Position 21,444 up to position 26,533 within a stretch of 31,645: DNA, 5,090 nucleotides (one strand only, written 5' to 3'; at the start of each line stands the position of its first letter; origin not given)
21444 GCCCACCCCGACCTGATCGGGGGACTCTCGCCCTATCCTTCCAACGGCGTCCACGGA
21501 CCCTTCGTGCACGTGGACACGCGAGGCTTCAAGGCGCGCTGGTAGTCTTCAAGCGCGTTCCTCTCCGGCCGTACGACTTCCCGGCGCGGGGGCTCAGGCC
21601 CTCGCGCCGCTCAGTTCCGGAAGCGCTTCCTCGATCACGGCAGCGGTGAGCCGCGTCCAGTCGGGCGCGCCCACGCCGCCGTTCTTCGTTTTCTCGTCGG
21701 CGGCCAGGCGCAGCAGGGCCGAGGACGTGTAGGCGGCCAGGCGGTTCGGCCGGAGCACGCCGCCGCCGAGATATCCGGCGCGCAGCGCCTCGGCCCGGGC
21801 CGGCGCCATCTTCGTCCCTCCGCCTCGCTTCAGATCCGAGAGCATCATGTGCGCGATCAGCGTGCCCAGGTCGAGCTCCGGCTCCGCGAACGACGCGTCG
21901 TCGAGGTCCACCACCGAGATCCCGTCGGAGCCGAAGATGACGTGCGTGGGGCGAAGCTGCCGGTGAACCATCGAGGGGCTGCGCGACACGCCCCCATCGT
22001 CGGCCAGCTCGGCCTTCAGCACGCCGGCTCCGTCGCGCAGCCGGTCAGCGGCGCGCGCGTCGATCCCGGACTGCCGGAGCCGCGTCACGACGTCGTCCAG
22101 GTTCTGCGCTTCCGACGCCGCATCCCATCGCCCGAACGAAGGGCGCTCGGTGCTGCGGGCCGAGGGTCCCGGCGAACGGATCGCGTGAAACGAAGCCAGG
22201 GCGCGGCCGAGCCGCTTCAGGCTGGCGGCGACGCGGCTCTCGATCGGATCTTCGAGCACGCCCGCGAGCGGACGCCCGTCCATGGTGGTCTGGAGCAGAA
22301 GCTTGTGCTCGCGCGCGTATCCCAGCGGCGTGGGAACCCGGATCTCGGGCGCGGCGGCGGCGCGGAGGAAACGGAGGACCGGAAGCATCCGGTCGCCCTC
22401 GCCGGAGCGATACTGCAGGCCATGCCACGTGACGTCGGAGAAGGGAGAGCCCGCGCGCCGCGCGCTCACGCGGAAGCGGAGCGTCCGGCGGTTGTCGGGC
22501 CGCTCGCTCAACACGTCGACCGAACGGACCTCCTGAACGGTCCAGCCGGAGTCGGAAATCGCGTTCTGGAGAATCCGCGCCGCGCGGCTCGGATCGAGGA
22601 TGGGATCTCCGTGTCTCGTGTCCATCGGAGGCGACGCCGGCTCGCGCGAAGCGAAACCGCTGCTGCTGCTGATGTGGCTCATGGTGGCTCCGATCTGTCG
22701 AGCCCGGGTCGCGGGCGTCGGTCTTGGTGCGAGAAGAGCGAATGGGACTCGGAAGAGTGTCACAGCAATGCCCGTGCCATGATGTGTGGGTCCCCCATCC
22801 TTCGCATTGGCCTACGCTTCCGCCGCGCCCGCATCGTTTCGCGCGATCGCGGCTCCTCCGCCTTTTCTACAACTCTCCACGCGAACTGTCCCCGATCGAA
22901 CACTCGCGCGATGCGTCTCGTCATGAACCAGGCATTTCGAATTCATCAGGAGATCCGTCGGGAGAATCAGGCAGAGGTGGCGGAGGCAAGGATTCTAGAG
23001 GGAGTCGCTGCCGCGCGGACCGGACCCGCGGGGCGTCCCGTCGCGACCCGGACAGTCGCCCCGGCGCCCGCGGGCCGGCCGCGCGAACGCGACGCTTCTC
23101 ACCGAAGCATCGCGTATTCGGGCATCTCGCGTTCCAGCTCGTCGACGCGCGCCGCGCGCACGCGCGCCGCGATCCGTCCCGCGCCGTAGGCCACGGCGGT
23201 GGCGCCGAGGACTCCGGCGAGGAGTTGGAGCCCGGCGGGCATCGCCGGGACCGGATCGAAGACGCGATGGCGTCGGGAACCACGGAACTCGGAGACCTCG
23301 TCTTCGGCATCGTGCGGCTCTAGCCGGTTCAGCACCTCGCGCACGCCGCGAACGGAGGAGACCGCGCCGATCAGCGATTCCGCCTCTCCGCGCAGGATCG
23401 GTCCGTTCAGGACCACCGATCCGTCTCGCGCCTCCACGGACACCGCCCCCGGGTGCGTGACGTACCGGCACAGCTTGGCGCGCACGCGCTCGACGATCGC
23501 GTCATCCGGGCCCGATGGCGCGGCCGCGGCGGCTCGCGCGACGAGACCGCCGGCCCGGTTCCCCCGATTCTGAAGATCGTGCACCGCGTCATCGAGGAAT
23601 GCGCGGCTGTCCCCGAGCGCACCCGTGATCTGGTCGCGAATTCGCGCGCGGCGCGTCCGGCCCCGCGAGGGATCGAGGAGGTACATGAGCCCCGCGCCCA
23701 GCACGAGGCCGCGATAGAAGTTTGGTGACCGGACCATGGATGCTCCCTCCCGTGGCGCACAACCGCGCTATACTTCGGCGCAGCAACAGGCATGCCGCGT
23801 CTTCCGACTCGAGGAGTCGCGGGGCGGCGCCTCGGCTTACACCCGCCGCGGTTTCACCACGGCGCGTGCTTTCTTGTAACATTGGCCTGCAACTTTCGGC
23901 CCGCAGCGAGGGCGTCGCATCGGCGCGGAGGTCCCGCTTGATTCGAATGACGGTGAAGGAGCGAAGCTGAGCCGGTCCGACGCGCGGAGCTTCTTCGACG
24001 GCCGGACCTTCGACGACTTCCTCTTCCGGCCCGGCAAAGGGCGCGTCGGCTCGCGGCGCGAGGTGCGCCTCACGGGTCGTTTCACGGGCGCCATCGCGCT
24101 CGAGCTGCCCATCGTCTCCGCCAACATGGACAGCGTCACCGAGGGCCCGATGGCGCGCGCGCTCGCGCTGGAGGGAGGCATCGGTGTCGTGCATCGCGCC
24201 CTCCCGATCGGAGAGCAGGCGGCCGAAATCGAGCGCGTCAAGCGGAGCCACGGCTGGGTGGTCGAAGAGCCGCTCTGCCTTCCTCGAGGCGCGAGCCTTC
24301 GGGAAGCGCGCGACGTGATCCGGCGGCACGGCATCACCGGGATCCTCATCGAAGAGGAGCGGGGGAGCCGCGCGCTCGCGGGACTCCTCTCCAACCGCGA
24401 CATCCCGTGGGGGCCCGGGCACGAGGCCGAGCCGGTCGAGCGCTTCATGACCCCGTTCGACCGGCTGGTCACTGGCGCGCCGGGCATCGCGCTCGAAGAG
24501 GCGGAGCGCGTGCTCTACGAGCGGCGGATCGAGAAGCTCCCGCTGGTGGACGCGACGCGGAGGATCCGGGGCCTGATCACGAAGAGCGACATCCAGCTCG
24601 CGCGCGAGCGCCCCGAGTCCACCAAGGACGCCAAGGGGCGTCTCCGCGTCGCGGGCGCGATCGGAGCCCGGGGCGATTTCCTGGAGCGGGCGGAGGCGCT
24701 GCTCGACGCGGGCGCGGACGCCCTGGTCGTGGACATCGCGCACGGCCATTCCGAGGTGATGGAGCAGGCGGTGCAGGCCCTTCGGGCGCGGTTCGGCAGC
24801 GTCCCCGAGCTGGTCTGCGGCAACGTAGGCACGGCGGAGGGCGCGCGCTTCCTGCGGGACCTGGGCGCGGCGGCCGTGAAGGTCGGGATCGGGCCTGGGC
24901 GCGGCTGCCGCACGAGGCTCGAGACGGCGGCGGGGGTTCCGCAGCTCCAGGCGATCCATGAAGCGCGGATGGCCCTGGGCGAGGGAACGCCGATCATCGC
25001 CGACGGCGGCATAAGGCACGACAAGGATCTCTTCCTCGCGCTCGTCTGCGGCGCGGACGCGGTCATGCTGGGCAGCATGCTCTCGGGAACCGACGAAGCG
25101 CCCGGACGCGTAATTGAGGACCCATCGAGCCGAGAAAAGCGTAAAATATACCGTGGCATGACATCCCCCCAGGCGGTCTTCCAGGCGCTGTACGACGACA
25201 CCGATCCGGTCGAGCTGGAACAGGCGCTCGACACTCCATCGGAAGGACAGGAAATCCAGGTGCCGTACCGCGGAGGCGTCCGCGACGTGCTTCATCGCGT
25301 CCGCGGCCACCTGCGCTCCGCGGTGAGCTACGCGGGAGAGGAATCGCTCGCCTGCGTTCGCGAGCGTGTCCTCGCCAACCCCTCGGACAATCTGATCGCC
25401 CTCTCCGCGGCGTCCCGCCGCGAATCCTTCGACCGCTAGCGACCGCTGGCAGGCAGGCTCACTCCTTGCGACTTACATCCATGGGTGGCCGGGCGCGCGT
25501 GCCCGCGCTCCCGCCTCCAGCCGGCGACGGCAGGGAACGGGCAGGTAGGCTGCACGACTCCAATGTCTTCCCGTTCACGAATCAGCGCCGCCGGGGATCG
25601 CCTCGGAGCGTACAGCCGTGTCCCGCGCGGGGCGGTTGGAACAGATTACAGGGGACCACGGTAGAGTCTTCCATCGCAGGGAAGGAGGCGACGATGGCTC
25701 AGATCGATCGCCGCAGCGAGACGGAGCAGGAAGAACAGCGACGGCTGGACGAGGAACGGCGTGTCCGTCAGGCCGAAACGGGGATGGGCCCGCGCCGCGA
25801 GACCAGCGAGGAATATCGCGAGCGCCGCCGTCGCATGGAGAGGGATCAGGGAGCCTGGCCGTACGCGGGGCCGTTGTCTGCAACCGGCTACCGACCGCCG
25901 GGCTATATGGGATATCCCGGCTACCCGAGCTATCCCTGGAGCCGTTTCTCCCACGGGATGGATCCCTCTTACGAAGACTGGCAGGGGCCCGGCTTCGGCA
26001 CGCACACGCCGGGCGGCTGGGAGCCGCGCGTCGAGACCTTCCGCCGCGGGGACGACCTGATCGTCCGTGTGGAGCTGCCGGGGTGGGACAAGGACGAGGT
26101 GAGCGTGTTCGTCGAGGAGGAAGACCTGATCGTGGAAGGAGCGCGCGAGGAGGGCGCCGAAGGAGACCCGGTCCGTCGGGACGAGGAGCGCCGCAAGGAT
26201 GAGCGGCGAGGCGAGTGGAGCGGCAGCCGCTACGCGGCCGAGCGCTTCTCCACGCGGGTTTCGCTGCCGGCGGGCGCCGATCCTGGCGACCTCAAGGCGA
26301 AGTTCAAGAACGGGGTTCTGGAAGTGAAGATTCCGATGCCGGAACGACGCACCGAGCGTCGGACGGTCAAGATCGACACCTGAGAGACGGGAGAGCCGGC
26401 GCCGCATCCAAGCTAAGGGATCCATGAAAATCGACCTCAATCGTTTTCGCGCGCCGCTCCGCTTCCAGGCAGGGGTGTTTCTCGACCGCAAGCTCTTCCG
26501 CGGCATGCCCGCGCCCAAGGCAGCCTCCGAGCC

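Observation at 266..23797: Eight oriented sigma54 (-24/-12) motifs suggest an RpoN-controlled general-stress regulon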

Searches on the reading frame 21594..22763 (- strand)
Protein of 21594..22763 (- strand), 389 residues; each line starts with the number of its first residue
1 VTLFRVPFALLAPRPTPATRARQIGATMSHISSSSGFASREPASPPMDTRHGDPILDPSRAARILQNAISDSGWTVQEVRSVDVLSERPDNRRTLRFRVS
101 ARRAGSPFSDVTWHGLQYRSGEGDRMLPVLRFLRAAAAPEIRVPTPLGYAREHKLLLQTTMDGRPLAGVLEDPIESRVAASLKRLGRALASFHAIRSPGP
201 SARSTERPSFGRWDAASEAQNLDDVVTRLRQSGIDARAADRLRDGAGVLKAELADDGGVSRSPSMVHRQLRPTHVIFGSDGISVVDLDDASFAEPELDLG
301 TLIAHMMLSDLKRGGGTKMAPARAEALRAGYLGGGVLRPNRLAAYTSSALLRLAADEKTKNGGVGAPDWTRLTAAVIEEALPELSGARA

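Call 10: search_protein_families(library=pfam, proteins=[window:21594-22763:-], max_evalue=0.01)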
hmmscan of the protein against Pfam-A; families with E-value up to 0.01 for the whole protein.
window:21594-22763:- (389 aa): 1 family
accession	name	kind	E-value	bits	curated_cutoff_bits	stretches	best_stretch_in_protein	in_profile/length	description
PF01636.29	APH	-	2e-15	57.7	23.2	1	124-309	38-211/239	Phosphotransferase enzyme family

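Call 78: search_protein_families(library=ncbifam, proteins=[window:21594-22682:-], max_evalue=0.001)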
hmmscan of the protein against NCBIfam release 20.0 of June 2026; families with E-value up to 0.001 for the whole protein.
window:21594-22682:- (362 aa): 1 family
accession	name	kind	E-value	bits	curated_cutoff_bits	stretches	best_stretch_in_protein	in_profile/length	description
NF038156.1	lant_syn_V_LxmK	equivalog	5.8e-05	22.3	315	1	98-278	56-233/347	class V lanthionine synthetase subunit LxmK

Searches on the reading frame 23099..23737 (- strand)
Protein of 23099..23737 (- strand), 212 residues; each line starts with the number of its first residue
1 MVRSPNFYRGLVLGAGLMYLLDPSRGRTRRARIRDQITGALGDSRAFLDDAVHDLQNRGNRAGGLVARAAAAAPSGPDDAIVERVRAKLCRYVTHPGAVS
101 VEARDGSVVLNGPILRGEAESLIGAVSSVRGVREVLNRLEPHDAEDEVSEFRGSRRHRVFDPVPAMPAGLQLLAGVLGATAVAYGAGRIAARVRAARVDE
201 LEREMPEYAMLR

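Call 10: search_protein_families(library=pfam, proteins=[window:23099-23737:-], max_evalue=0.01)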
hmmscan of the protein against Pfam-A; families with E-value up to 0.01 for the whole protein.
window:23099-23737:- (212 aa): 2 families
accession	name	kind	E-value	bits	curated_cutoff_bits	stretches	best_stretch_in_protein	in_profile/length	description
PF04972.22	BON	-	8.2e-06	26.5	27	1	78-140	2-66/69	BON domain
PF12732.12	YtxH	-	0.0022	18.9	37.5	1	10-51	7-48/71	YtxH-like protein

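Call 76: search_protein_families(library=pfam, proteins=[window:23099-23737:-], max_evalue=0.1)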
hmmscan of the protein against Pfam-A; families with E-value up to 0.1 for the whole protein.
window:23099-23737:- (212 aa): 2 families
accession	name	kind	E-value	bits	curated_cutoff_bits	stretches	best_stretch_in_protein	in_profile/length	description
PF04972.22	BON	-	8.2e-06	26.5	27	1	78-140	2-66/69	BON domain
PF12732.12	YtxH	-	0.0022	18.9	37.5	1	10-51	7-48/71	YtxH-like protein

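Call 78: search_protein_families(library=ncbifam, proteins=[window:23099-23737:-], max_evalue=0.001)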
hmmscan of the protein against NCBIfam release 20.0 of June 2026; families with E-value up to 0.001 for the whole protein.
window:23099-23737:- (212 aa): 0 families

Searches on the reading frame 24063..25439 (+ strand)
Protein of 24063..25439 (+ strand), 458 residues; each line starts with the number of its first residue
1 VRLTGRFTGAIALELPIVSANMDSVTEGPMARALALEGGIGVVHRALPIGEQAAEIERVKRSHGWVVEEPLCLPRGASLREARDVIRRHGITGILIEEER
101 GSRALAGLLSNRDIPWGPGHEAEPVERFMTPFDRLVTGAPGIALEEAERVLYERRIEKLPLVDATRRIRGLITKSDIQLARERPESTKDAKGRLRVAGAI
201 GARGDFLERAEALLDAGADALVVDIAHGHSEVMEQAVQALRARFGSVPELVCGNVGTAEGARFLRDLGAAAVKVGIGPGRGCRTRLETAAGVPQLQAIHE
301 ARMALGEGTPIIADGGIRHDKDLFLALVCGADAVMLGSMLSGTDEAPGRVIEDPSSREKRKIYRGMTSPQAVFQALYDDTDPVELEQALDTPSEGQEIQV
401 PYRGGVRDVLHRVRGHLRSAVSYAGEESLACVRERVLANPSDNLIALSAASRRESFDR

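Call 10: search_protein_families(library=pfam, proteins=[window:24063-25439:+], max_evalue=0.01)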
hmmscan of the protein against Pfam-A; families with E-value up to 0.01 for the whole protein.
window:24063-25439:+ (458 aa): 9 families
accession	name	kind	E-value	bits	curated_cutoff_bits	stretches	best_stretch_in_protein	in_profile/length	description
PF00478.31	IMPDH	-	1.2e-93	314.3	25.6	1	3-455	23-342/345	IMP dehydrogenase / GMP reductase domain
PF00571.33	CBS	-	3.2e-10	40.6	24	2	127-177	3-51/57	CBS domain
PF03060.21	NMO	-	1.9e-08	34.5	28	1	250-354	138-239/331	Nitronate monooxygenase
PF01070.24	FMN_dh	-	7e-08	32.3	24.9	1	236-338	209-303/350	FMN-dependent dehydrogenase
PF01207.24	Dus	-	0.002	17.8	20.4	0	233-338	110-215/311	Dihydrouridine synthase (Dus)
PF00977.27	His_biosynth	-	0.0022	17.9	23.6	0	309-339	74-104/228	Histidine biosynthesis protein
PF01645.23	Glu_synthase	-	0.0029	17.3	20.4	1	284-338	246-305/369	Conserved region in glutamate synthase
PF05690.20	ThiG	-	0.003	17.4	23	0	264-344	140-211/247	Thiazole biosynthesis protein ThiG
PF01180.27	DHO_dh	-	0.0089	15.7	27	0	295-341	227-273/291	Dihydroorotate dehydrogenase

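Call 15: find_related_loci(query=window:24063-25439:+, collection=genome_contigs, flank=3000)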
Query window:24063-25439:+ (458 aa) in genome_contigs; peptide patterns used: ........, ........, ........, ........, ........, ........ (x = any residue, [..] = any of these).
547 stretches matched a pattern; 107 encode a relative of the query (tblastn E <= 1e-3); the best 80 are kept; 80 distinct loci.
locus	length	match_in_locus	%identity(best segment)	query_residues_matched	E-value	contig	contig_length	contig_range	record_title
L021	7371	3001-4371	88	2-458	0e+0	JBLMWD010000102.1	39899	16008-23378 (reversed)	MAG: Bacteroidota bacterium isolate MAG293 PRJNA960887_bin15_renamed_101, whole genome shotgun sequence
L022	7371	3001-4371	83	1-458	0e+0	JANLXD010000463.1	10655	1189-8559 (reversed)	MAG: Candidatus Eisenbacteria bacterium isolate OTE_20_metabat_128 OTE_20_k141_1512971, whole genome shotgun sequence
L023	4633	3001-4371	82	1-458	0e+0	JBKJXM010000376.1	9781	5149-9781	MAG: Candidatus Eisenbacteria bacterium isolate swi_bin.175 k127_19729882, whole genome shotgun sequence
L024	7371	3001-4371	81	1-458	0e+0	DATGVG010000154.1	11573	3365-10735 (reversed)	MAG TPA_asm: Candidatus Limnocylindrales bacterium isolate SMAG_U10550 k141_744792, whole genome shotgun sequence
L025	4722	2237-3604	79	2-458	0e+0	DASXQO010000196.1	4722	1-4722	MAG TPA_asm: Candidatus Eisenbacteria bacterium isolate SMAG_U4615 k141_1955038, whole genome shotgun sequence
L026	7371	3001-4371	77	1-458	0e+0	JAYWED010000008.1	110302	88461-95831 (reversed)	MAG: Candidatus Eisenbacteria bacterium isolate GL97_DN_metabinner_3 GL97_DN_metabinner_3_7, whole genome shotgun sequen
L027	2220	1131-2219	98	1-363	0e+0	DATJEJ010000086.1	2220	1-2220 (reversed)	MAG TPA_asm: Candidatus Omnitrophota bacterium isolate SMAG_U15430 k141_9405412, whole genome shotgun sequence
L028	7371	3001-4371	66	1-458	0e+0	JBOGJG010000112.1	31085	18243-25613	MAG: Acidobacteriota bacterium isolate M3-S_metawrap_bin.129 k127_1198439, whole genome shotgun sequence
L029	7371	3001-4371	66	1-458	0e+0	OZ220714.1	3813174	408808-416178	MAG: Gammaproteobacteria bacterium isolate 1a8f7f40-8cb6-4f94-a6e0-ecd99667d799 genome assembly, chromosome: 1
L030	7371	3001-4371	66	1-458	0e+0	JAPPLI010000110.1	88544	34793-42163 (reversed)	MAG: Gammaproteobacteria bacterium isolate RHO3_bin_19 NODE_619_length_88544_cov_55.897569, whole genome shotgun sequenc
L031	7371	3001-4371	65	1-458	0e+0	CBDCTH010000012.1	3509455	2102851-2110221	MAG: Gammaproteobacteria bacterium isolate a8af13e8-0241-4292-a4be-8c867e9427f0 genome assembly, contig: contig_12, whol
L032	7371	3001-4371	65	1-458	0e+0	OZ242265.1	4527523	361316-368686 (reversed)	MAG: Gammaproteobacteria bacterium isolate e770b403-878d-4ab6-9ba2-f911db374a53 genome assembly, chromosome: 1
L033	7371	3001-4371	65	1-458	0e+0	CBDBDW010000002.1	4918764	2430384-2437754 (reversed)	MAG: Gammaproteobacteria bacterium isolate 554e3a7e-5989-4f2a-9094-f6ca052332fc genome assembly, contig: contig_2, whole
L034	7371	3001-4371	65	1-458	0e+0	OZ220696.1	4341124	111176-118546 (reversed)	MAG: Gammaproteobacteria bacterium isolate 0e11e2d6-1b48-4829-982c-b9eef2b3ec67 genome assembly, chromosome: 1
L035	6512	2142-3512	65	1-458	0e+0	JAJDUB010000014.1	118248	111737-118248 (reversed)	MAG: Gammaproteobacteria bacterium isolate jk18x1bzbins.61 k141_1020475, whole genome shotgun sequence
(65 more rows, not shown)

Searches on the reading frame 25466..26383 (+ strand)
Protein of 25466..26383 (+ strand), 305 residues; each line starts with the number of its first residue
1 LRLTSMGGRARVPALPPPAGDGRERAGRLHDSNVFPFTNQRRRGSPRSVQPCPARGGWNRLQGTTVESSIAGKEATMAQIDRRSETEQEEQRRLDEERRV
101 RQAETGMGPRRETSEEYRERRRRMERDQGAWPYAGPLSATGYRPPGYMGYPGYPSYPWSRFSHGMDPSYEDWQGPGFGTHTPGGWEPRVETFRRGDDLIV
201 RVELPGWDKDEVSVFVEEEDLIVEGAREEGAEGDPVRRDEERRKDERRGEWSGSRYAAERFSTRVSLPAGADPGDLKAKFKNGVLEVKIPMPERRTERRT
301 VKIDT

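Call 30: search_protein_families(library=pfam, proteins=[window:25466-26383:+], max_evalue=0.01)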
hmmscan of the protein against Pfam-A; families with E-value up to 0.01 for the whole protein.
window:25466-26383:+ (305 aa): 2 families
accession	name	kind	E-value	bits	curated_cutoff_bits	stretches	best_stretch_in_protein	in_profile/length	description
PF00011.27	HSP20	-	6.6e-15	55.5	20.8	1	199-303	10-101/102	Hsp20/alpha crystallin family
PF17886.7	ArsA_HSP20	-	5.3e-06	26.4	22.5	1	196-288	2-62/63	HSP20-like domain found in ArsA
